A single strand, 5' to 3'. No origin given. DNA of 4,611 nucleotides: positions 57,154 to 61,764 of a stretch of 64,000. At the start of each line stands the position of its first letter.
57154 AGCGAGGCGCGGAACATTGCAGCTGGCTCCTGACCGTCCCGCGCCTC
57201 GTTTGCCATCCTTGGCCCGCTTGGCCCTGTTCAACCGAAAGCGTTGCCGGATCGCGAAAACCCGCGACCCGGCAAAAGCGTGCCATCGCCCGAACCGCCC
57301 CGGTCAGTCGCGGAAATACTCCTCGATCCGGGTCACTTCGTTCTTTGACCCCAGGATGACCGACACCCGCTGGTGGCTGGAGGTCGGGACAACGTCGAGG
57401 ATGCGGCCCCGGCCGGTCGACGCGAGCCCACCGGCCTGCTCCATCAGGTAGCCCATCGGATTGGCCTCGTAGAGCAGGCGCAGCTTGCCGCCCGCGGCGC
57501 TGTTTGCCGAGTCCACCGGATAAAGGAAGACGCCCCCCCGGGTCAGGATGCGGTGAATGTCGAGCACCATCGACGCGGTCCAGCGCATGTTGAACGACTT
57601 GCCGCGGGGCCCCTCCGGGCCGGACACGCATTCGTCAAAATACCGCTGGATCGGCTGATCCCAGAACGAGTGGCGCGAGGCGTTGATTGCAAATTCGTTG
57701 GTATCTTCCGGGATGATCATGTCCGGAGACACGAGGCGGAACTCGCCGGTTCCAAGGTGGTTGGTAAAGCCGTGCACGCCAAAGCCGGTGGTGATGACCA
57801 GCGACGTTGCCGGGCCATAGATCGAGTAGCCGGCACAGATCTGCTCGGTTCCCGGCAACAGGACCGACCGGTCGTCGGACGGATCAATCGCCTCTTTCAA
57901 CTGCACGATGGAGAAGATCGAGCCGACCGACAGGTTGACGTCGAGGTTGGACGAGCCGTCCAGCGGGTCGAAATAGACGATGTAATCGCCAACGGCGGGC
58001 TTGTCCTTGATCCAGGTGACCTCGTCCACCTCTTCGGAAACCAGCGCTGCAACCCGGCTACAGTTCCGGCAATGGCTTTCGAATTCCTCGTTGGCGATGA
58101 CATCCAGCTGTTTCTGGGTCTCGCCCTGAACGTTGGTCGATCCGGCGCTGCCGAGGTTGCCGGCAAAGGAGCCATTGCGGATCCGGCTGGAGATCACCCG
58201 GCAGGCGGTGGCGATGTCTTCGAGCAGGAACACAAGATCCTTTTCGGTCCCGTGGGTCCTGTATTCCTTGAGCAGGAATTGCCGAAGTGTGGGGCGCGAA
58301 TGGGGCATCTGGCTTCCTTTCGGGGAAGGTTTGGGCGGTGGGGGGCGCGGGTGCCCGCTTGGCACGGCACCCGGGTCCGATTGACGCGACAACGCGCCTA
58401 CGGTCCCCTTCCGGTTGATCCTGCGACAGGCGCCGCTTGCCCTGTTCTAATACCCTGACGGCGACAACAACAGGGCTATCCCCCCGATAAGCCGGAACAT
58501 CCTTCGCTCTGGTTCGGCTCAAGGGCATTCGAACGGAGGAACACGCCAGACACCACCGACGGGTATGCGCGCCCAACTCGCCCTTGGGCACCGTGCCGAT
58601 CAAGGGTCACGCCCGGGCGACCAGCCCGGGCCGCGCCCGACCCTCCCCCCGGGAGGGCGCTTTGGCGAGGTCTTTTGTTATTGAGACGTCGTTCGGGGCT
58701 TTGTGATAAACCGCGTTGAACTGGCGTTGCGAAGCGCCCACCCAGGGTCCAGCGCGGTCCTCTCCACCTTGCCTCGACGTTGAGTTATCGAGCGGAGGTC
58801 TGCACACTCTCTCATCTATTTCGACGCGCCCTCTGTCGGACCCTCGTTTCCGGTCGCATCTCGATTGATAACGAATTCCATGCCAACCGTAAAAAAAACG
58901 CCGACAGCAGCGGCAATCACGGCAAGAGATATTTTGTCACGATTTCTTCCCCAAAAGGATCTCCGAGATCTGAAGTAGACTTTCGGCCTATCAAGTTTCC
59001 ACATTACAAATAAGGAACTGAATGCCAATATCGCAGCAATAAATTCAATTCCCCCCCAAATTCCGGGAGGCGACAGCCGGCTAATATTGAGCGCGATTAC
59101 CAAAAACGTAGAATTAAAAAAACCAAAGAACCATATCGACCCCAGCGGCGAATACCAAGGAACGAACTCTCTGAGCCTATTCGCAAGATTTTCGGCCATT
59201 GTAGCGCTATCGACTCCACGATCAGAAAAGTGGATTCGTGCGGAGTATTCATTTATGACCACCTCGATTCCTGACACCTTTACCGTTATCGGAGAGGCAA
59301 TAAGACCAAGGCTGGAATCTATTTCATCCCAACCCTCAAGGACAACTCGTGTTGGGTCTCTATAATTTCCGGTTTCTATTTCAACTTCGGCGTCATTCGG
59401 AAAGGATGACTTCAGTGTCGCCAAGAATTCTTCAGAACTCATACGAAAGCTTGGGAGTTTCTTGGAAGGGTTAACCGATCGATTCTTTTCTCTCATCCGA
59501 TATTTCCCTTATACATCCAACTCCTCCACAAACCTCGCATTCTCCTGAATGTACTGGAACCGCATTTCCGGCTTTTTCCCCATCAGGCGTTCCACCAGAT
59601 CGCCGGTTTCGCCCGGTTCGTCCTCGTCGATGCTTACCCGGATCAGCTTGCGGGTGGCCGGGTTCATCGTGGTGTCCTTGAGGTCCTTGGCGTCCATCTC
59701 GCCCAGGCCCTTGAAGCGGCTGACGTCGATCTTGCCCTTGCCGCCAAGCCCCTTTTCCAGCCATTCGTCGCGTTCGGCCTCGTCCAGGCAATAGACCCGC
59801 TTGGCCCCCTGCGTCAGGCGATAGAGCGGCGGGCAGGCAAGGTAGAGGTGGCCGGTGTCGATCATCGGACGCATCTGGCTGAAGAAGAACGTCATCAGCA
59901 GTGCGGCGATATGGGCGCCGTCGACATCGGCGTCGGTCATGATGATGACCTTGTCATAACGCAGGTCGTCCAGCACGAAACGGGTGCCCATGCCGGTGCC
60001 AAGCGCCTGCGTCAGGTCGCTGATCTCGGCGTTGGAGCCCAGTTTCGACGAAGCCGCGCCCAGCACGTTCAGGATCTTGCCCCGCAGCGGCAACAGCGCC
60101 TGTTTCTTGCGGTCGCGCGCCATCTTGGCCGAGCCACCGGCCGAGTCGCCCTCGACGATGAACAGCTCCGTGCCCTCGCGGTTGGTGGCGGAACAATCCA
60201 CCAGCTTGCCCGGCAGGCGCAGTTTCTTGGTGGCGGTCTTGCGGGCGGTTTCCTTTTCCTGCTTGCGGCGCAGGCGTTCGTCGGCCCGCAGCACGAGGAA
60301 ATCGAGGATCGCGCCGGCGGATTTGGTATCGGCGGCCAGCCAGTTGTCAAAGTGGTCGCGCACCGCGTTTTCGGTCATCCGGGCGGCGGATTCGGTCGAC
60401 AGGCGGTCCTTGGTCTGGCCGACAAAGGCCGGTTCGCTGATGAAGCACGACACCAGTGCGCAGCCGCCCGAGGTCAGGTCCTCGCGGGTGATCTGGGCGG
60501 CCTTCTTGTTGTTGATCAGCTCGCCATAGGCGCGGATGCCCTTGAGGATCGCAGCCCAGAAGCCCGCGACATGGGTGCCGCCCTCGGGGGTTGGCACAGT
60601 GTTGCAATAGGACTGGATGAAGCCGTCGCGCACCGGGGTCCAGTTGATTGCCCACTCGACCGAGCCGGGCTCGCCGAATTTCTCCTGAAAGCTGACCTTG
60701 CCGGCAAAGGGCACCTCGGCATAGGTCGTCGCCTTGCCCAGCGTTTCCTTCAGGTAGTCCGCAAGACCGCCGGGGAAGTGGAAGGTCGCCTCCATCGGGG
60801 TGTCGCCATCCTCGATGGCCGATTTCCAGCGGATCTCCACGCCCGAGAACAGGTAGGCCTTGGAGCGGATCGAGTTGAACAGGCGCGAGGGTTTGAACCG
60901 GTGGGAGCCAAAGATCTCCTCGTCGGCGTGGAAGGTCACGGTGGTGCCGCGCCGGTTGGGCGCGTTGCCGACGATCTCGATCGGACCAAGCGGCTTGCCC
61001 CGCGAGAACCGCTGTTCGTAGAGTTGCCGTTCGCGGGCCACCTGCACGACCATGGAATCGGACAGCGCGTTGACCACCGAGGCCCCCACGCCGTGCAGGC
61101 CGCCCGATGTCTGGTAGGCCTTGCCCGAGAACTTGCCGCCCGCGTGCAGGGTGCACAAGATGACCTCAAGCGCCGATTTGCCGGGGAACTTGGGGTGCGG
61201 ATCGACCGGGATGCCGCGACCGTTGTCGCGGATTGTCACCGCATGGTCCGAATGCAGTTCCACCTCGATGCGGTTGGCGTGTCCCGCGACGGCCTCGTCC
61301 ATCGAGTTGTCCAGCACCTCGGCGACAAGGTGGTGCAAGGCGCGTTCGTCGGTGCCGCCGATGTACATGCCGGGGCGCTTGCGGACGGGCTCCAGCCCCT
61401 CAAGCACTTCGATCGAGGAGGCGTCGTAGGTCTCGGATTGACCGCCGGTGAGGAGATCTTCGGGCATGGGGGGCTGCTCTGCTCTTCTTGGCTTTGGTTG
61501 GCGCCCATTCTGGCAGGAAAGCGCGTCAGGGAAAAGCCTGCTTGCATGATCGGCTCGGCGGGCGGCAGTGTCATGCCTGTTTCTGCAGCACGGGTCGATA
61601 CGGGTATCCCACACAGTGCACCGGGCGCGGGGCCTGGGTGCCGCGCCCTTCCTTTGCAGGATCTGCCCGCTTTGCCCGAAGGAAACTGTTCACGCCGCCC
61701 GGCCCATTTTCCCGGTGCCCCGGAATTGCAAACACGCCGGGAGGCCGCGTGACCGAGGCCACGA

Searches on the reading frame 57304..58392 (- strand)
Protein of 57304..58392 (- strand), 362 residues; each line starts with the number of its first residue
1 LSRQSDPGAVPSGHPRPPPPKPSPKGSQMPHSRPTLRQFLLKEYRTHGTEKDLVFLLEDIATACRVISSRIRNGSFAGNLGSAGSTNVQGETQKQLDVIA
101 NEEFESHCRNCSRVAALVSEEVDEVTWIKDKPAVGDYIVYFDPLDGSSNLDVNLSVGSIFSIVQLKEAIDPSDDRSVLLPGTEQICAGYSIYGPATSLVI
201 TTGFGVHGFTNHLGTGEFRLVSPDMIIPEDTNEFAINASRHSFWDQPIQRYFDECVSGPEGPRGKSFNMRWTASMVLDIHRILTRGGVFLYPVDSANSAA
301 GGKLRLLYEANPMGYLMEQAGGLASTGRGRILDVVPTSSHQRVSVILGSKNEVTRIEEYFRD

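Call 62: search_protein_families(library=pfam, proteins=[window:57304-58392:-], max_evalue=0.00001)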
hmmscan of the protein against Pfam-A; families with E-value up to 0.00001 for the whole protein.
window:57304-58392:- (362 aa): 2 families
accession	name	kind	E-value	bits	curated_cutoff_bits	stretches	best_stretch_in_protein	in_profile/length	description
PF00316.25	FBPase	-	6.5e-51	173.1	34.8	1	35-222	2-190/191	Fructose-1-6-bisphosphatase, N-terminal domain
PF18913.5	FBPase_C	-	2.5e-44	150.6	27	1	227-359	1-125/127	Fructose-1-6-bisphosphatase, C-terminal domain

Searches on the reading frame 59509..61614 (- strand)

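Call 62: search_protein_families(library=pfam, proteins=[window:59509-61614:-], max_evalue=0.00001)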
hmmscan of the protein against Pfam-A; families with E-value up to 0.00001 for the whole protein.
window:59509-61614:- (701 aa): 4 families
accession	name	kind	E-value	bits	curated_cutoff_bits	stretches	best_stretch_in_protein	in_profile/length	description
PF00204.31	DNA_gyraseB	-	2.5e-42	144.7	27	1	283-455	1-172/173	DNA gyrase B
PF00986.26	DNA_gyraseB_C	-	3.9e-23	81.8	29.8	1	627-690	2-63/63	DNA gyrase B subunit, carboxyl terminus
PF02518.31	HATPase_c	-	3.6e-18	66.4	26.4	1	88-232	1-109/111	Histidine kinase-, DNA gyrase B-, and HSP90-like ATPase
PF01751.28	Toprim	-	2.3e-16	60.2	23.1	1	483-583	1-82/96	Toprim domain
